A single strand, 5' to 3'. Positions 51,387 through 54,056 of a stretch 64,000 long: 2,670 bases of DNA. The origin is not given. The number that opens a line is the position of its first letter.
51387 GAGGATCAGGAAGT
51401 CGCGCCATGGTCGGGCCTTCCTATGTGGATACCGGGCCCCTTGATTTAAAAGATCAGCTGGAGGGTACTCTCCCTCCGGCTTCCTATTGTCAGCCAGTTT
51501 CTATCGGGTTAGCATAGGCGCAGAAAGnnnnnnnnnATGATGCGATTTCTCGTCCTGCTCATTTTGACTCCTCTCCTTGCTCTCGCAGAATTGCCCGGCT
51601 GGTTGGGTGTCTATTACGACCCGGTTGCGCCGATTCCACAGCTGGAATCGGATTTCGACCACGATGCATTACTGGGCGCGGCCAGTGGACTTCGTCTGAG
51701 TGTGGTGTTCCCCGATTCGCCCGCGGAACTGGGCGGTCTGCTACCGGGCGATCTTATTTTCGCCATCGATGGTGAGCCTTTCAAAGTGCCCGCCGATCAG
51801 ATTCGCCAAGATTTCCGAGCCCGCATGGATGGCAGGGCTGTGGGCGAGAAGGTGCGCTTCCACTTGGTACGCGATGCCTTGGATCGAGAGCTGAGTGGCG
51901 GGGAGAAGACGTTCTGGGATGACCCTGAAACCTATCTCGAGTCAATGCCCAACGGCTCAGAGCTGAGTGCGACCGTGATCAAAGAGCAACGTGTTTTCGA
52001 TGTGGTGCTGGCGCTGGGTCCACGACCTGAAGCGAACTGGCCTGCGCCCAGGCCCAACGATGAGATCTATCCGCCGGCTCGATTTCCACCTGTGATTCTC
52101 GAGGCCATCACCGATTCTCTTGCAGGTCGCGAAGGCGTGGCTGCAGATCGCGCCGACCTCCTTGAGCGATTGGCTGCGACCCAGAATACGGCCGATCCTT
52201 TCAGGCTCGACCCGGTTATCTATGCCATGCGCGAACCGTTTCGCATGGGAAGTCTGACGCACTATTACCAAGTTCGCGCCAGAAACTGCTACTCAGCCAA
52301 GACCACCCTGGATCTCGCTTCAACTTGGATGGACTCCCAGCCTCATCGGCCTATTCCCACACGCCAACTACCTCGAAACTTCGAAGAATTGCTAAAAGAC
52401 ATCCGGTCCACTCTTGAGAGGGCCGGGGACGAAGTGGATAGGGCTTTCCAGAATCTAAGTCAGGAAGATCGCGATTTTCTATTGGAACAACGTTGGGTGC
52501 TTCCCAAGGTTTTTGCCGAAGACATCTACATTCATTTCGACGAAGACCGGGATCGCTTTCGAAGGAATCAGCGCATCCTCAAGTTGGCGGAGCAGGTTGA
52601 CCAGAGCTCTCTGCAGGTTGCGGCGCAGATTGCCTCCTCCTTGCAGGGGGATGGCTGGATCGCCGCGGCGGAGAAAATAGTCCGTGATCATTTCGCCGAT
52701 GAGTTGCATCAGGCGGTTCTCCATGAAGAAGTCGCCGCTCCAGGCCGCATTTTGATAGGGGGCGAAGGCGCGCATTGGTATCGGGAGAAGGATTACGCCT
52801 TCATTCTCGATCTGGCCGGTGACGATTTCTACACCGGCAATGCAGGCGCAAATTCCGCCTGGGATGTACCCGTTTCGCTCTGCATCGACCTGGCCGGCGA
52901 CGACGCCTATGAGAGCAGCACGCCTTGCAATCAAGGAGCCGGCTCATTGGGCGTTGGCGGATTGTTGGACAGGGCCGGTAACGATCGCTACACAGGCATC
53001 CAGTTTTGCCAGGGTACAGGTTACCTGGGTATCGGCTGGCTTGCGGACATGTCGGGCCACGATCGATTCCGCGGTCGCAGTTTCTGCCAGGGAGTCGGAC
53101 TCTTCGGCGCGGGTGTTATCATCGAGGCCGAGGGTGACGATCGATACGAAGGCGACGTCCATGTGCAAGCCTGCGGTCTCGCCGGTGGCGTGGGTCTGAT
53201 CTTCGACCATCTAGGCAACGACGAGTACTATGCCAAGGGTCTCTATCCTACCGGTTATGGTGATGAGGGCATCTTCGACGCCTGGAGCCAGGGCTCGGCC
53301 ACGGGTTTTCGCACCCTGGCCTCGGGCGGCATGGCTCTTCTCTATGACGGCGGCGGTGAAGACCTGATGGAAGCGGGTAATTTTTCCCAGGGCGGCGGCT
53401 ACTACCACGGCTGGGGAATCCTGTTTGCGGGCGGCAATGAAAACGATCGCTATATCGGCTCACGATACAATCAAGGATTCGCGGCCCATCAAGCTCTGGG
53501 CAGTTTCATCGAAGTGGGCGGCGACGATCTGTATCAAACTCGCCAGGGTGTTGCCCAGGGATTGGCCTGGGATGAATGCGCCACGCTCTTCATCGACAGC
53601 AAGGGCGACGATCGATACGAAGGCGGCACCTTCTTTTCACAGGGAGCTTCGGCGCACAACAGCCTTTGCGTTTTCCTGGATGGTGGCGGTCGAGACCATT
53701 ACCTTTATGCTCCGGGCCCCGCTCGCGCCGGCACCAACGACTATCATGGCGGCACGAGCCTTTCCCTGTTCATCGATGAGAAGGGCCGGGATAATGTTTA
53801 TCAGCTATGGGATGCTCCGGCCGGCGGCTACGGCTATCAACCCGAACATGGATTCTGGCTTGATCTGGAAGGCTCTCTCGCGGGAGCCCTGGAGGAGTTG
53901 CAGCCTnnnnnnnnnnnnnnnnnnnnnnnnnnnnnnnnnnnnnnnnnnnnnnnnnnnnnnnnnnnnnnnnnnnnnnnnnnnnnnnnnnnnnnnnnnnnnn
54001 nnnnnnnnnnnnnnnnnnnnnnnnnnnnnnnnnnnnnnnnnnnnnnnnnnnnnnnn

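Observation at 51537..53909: Secreted PDZ protein with about 12 tandem copies of an unfamiliar 26-residue repeat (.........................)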

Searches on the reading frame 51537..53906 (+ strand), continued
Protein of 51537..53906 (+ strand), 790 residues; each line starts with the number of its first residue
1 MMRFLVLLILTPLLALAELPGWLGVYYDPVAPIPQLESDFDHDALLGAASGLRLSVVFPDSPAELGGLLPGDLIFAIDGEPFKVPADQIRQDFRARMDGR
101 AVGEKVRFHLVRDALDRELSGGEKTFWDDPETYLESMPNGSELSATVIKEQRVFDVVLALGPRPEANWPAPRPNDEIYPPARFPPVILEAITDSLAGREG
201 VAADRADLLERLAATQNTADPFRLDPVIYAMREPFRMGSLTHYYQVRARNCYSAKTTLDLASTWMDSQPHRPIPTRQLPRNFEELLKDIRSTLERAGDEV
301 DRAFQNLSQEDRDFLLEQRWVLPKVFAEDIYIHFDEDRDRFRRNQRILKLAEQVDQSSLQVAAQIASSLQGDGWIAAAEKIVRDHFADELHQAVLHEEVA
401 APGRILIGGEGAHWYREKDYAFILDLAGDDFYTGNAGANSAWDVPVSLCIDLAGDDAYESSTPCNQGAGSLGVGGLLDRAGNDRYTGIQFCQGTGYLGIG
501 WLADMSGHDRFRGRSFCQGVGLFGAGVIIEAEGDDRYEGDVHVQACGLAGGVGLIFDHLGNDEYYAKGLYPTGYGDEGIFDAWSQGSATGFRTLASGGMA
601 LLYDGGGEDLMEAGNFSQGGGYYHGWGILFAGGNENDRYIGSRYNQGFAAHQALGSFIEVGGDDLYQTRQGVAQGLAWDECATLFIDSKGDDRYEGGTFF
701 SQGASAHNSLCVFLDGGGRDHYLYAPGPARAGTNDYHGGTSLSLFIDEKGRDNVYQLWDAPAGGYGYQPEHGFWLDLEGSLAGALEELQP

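Call 21: predict_structure(alignment_id=A1)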
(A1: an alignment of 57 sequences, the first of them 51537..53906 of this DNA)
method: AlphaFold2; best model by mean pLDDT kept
length: 790 residues; sequences in the alignment: 57
mean_pLDDT: 92.8   pTM: 0.91
mean pLDDT of the five models: 92.8, 92.6, 91.5, 91.1, 90.3
residues with pLDDT >= 90: 618; 70-90: 140; 50-70: 30; < 50: 2
segments of 3 or more residues with pLDDT < 50: none
pLDDT, mean of each block of 10 residues (from residue 1): 61 66 94 79 86 93 95 96 93 93 97 85 76 88 87 94 88 93 88 95 97 94 97 96 96 97 93 87 98 98 98 97 91 89 95 97 97 97 98 98 97 97 98 95 96 98 96 98 97 98 98 97 98 98 98 98 96 87 97 95 98 97 98 97 96 98 95 92 97 87 94 96 89 85 94 76 82 92 82
secondary structure, 60 per line:
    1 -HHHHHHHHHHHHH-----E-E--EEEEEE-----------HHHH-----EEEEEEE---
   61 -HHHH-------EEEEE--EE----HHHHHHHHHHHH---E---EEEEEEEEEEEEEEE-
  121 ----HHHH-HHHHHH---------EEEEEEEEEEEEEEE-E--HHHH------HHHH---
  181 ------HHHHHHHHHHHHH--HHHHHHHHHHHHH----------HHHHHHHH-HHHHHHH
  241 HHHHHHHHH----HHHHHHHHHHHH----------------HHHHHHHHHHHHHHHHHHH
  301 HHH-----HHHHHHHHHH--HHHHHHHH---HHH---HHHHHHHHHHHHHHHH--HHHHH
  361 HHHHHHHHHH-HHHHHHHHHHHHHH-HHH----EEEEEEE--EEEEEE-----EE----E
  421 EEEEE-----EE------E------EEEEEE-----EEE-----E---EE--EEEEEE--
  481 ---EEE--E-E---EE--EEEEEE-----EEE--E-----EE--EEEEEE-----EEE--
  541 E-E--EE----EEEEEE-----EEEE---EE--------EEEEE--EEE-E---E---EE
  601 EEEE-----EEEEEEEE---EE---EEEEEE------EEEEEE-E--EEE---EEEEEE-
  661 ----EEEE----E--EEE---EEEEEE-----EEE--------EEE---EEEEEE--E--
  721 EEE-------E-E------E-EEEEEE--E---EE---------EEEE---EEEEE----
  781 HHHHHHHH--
elements in order (helices of 4 or more, strands of 3 or more residues): H2-14 E25-30 H42-45 E51-57 H62-65 E73-77 H86-97 E105-119 H125-128 H130-135 E145-159 H164-167 H174-177 H187-199 H202-214 H225-232 H234-249 H254-265 H282-303 H309-318 H321-328 H338-353 H356-370 H372-385 E394-400 E403-408 E420-425 E446-451 E457-459 E473-478 E484-486 E499-504 E510-512 E525-530 E536-538 E552-557 E563-566 E580-584 E587-589 E599-604 E610-617 E626-631 E638-643 E648-650 E654-659 E665-668 E676-678 E682-687 E693-695 E704-706 E710-715 E721-723 E742-747 E765-768 E772-776 H781-788
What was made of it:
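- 52716..53864 (+): Right-handed beta-helix (aa 394-776): an N-terminal cap coil plus 12 coils of 26-32 aa (one of 47 aa). AF2 model (call 21).
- On Right-handed parallel beta-helix fold (pectin-lyase-like / b.80): The AF2 model has pLDDT 92.8 with a regular strand pattern (call 21).
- On HtrA (Do/DegP/DegQ/DegS) family: The remainder of the model is helical plus beta-helix (call 21).
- Checked: The helical region spans helices 187-385 in the AF2 model (call 21).
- Fold: the AF2 model has pLDDT 92.8 and pTM 0.91, with a regular 6-residue plus 3-residue strand pattern per repeat (call 21). The conserved His/Asp/His/Asn residues lie in the corner between the third and first strands (DSSP, call 21).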

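Call 24: fold_search(model_id=the predicted structure, library=pdb)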
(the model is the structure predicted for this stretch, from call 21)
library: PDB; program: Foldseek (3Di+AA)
matches with E <= 10: 682; with E <= 0.001: 1
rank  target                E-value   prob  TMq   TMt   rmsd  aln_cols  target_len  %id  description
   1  3cs0_A                9.9e-04  1.00  0.11  0.21   8.7       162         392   18  Crystal structure of DegP24 (released 2008-05-27)
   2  3mh6                  1.0e-03  1.00  0.11  0.21   8.4       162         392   19  HtrA proteases are activated by a conserved mechanism that can be triggered by distinct molecular cues (released 2010-06-30)
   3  3otp_C                1.1e-03  1.00  0.12  0.23   9.0       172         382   18  Crystal structure of the DegP dodecamer with a model substrate (released 2011-01-19)
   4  7co7_D                1.2e-03  1.00  0.11  0.24  10.6       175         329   20  HtrA-type protease AlgWS227A with decapeptide (released 2021-03-10)
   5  3otp_A                1.4e-03  1.00  0.11  0.22   8.6       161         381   19  Crystal structure of the DegP dodecamer with a model substrate (released 2011-01-19)
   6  3otp_D                1.6e-03  1.00  0.12  0.22   8.5       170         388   18  Crystal structure of the DegP dodecamer with a model substrate (released 2011-01-19)
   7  8f0a_A                1.6e-03  1.00  0.11  0.27   7.6       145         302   20  Client-bound structure of a DegP trimer within a 12mer cage (released 2022-11-23)
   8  7co5_B                2.1e-03  1.00  0.11  0.25   8.9       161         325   21  HtrA-type protease AlgW with decapeptide (released 2021-03-10)
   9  3otp_F                2.2e-03  1.00  0.11  0.22   8.6       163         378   19  Crystal structure of the DegP dodecamer with a model substrate (released 2011-01-19)
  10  7xs2                  2.8e-03  1.00  0.10  0.20   8.2       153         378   20  Monomer structure of HtrA from Helicobacter pylori (released 2023-05-17)
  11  3otp_E                3.5e-03  1.00  0.11  0.22   8.0       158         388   18  Crystal structure of the DegP dodecamer with a model substrate (released 2011-01-19)
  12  6jjk_F                3.7e-03  1.00  0.11  0.22   8.5       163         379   18  Crystal structure of the DegP dodecamer with a modulator (released 2020-09-02)
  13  7xs0_A                3.7e-03  1.00  0.11  0.22   7.4       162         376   18  Trimer structure of HtrA from Helicobacter pylori bound with a tripeptide (released 2023-05-17)
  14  6ew9_A                5.3e-03  1.00  0.10  0.26   5.5       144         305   14  CRYSTAL STRUCTURE OF DEGS STRESS SENSOR PROTEASE IN COMPLEX WITH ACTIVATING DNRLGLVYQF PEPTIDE (released 2018-04-25)
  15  7co3_A                6.1e-03  1.00  0.10  0.25  11.8       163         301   20  HtrA-type protease AlgWS227A with tripeptide (released 2021-03-10)
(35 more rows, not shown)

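Call 34: search_solved_structures(query=A1, max_evalue=1, show_alignments=0)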
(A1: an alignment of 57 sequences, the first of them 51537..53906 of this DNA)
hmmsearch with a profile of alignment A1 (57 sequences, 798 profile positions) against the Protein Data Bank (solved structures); distinct sequences matched with E-value up to 1: 331 (the best 60 are shown).
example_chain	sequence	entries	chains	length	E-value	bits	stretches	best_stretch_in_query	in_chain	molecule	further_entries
22kg_A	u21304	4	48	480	2.2e-16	62.6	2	17-127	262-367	Probable periplasmic serine endoprotease DegP-like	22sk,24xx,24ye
4a8a_A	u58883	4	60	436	4.2e-16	61.6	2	22-128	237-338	PERIPLASMIC PH-DEPENDENT SERINE ENDOPROTEASE DEGQ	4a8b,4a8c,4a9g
8kic_D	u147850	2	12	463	5.7e-16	61.2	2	22-128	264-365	peptidase Do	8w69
3otp_A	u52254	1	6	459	3.7e-15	58.5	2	19-128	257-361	Protease do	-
3mh4_A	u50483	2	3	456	3.8e-15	58.5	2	19-128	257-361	Protease do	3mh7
3mh5_A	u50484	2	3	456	3.8e-15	58.5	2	19-128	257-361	Protease do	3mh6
6jjk_A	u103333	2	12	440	5.4e-15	58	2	19-128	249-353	Periplasmic serine endoprotease DegP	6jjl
1ky9_A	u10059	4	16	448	5.8e-15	57.9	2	19-128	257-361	PROTEASE DO | Periplasmic serine endoprotease DegP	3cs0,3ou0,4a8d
2zle_A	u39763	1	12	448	5.8e-15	57.9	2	19-128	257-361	Protease do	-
6jjo_A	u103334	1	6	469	6.5e-15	57.7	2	19-128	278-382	Periplasmic serine endoprotease DegP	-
7xs0_A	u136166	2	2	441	9e-15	57.2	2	18-144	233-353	Periplasmic serine endoprotease DegP-like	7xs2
5y2d_A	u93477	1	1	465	1e-14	57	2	18-142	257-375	Periplasmic serine endoprotease DegP-like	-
4ynn_A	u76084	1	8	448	4.3e-12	48.4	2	23-130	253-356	Protease DO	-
3pv5_A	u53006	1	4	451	5.8e-12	47.9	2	23-125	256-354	DegQ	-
3pv3_A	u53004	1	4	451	5.9e-12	47.9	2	23-125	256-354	DegQ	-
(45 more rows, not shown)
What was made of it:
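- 51588..52016 (+): HtrA-type PDZ domain (aa 18-160). It keeps a W-L-G-V carboxylate-binding-loop equivalent at aa 22-25 and has an extra beta-hairpin. The family profile matches DegP/DegQ PDZ1 at E 2e-16 (call 34).
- On HtrA (Do/DegP/DegQ/DegS) family: Profile E 2e-16 to DegP/DegQ PDZ (call 34).
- Checked: A family profile also matches the PDZ domains of DegP/DegQ at E 2e-16 (call 34).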

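Call 36: find_related_loci(query=A1, collection=genome_contigs, flank=6000)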
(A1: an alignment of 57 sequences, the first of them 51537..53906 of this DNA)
Query A1 (790 aa) in genome_contigs; peptide patterns used: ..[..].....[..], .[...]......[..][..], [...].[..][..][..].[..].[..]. (x = any residue, [..] = any of these).
217 stretches matched a pattern; 174 encode a relative of the query (tblastn E <= 1e-3); the best 80 are kept; 80 distinct loci.
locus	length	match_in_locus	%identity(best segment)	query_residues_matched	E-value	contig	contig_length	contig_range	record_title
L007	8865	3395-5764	79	1-790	0e+0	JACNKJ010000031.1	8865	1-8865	MAG: bacterium isolate NIOZ-UU57 NIOZ-UU_NODE_9873_length_8865_cov_5.1857, whole genome shotgun sequence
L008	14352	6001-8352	72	2-788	0e+0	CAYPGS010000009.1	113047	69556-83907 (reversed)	MAG TPA_asm: uncultured bacterium isolate SRP167671_co2_56 genome assembly, contig: NODE_174_length_113047_cov_64.132523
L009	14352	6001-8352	72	2-788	0e+0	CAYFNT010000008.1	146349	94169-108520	MAG TPA_asm: uncultured bacterium isolate ERP019367_co2_63 genome assembly, contig: NODE_121_length_146349_cov_20.127483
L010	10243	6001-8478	49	5-786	0e+0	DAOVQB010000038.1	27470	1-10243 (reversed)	MAG TPA_asm: Candidatus Eisenbacteria bacterium isolate CSMAG_1564 CSMAG_1564_k141_349904_length_27470_cov_21.0196, whol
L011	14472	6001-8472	50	9-781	0e+0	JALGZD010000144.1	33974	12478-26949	MAG: bacterium isolate SY70-5-12_Bin_1 SY70-5-12_Bin_1_scaffold_194, whole genome shotgun sequence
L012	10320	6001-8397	52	4-781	0e+0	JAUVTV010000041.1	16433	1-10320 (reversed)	MAG: Candidatus Eisenbacteria bacterium isolate CSMAG_775 CSMAG_775_k141_664885_length_16433_cov_7.0000, whole genome sh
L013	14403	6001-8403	51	5-787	0e+0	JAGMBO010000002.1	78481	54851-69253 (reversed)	MAG: Candidatus Eisenbacteria bacterium isolate RS_16_23 ZL425.bin.23.fa_2, whole genome shotgun sequence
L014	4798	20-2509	50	5-781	0e+0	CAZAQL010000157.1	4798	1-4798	MAG TPA_asm: uncultured bacterium isolate SRP332253_co2_145 genome assembly, contig: NODE_19633_length_4798_cov_5.078642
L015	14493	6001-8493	49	12-779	0e+0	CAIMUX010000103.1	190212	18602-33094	MAG: Candidatus Eisenbacteria bacterium isolate Loclat_bin-10216 genome assembly, contig: bin-10216:103/142, whole genom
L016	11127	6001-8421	51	21-787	0e+0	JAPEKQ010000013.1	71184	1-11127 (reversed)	MAG: bacterium isolate MAG173-P120 NODE_13_length_71184_cov_145.596341, whole genome shotgun sequence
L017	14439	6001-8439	49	21-780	0e+0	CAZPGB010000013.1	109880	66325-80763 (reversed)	MAG TPA_asm: uncultured bacterium isolate SRP141376_co4_320 genome assembly, contig: NODE_253_length_109880_cov_38.51342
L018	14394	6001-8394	53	5-779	0e+0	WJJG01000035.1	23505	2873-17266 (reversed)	MAG: Candidatus Eisenbacteria bacterium isolate Bin_233 k141_341974, whole genome shotgun sequence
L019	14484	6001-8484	49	6-781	0e+0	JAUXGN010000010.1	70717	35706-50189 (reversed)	MAG: Candidatus Eisenbacteria bacterium isolate CSMAG_2930 CSMAG_2930_k117_5044318_length_70717_cov_20.5883, whole genom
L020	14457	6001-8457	50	21-790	0e+0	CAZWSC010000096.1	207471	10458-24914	MAG TPA_asm: uncultured bacterium isolate SRP067234_co1_342 genome assembly, contig: k99_499585, whole genome shotgun se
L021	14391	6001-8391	51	21-784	0e+0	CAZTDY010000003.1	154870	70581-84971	MAG TPA_asm: uncultured bacterium isolate binchicken_co142_298 genome assembly, contig: NODE_109_length_154870_cov_25.75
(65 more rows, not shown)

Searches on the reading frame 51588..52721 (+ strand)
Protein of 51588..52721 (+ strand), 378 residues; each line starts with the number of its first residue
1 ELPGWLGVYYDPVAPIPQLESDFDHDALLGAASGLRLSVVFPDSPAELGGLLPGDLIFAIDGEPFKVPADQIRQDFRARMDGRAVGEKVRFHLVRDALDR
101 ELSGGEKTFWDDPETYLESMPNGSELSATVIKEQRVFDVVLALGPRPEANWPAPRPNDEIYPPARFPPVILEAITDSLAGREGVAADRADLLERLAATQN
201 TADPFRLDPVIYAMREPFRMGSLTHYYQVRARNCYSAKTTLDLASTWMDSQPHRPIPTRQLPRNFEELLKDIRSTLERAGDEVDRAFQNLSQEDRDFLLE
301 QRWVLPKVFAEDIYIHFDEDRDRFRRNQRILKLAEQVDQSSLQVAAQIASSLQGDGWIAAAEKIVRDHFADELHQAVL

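Call 56: predict_structure(alignment_id=A5)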
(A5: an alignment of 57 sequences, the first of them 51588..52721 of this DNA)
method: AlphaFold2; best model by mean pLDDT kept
length: 378 residues; sequences in the alignment: 57
mean_pLDDT: 92.3   pTM: 0.78
mean pLDDT of the five models: 92.3, 91.2, 90.9, 89.8, 89.4
residues with pLDDT >= 90: 284; 70-90: 92; 50-70: 2; < 50: 0
segments of 3 or more residues with pLDDT < 50: none
pLDDT, mean of each block of 10 residues (from residue 1): 91 93 87 96 94 97 97 97 97 92 81 91 91 94 93 91 94 97 98 93 86 95 95 92 90 83 97 97 97 96 86 80 89 92 95 93 96 86
secondary structure, 60 per line:
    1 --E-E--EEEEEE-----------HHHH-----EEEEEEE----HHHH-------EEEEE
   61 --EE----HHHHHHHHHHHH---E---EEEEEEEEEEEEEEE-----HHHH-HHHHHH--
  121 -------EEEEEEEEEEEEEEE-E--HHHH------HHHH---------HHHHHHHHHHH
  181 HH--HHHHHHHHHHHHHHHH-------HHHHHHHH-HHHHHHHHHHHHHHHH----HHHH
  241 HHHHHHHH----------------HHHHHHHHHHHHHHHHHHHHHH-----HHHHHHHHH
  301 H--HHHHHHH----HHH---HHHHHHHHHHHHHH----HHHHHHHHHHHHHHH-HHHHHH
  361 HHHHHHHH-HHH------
elements in order: E8-13 H25-28 E34-40 H45-48 E56-60 H69-80 E88-102 H108-111 H113-118 E128-142 H147-150 H157-160 H170-182 H185-200 H208-215 H217-232 H237-248 H265-286 H292-301 H304-310 H321-334 H339-353 H355-368
